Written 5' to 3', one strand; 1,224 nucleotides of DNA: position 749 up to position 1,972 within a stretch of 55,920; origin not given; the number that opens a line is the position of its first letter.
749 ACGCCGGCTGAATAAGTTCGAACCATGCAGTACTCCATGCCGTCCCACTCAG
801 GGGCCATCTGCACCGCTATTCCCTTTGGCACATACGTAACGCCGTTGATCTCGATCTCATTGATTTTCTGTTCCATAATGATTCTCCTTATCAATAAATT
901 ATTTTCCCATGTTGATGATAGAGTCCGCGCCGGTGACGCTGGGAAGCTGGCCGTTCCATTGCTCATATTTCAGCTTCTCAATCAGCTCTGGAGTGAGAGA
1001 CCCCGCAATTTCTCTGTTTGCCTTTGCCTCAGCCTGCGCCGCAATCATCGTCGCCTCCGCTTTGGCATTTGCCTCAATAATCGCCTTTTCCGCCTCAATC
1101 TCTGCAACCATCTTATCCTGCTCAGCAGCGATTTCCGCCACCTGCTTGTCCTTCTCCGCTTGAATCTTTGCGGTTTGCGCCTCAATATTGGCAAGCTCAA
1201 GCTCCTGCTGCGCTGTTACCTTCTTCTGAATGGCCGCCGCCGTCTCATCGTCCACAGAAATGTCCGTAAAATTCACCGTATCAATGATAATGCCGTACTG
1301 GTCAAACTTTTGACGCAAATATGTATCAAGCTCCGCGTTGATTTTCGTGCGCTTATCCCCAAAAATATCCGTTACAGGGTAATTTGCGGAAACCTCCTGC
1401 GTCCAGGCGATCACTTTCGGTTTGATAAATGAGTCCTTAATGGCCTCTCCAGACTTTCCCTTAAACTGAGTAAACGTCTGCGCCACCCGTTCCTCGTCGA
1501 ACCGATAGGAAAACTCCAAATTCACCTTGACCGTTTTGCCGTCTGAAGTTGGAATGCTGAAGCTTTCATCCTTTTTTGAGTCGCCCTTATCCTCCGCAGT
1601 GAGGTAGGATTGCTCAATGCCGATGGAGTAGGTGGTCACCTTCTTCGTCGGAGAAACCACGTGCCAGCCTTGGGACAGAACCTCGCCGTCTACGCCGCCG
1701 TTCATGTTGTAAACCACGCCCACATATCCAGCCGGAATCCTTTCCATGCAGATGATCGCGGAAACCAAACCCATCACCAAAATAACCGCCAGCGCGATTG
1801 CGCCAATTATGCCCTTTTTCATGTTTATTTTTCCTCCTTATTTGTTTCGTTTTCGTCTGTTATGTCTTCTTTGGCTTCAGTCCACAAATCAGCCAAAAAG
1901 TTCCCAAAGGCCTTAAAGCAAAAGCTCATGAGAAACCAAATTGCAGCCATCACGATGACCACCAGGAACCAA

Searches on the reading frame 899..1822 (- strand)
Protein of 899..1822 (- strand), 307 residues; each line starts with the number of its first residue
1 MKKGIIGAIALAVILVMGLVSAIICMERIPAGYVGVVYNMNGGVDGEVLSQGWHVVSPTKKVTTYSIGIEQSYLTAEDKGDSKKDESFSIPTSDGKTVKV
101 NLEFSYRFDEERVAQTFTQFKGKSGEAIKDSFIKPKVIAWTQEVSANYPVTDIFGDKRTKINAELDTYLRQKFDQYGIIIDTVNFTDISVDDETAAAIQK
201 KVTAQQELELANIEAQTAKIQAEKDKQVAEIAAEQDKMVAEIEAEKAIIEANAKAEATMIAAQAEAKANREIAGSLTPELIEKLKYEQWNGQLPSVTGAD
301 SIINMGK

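Call 37: search_protein_families(library=pfam, proteins=[window:899-1822:-], max_evalue=0.001)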
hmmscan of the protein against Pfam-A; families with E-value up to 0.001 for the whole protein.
window:899-1822:- (307 aa): 1 family
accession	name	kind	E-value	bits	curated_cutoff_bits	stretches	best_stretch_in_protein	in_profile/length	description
PF01145.31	Band_7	-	3.9e-27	95.9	23.6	1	28-224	2-174/176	SPFH domain / Band 7 family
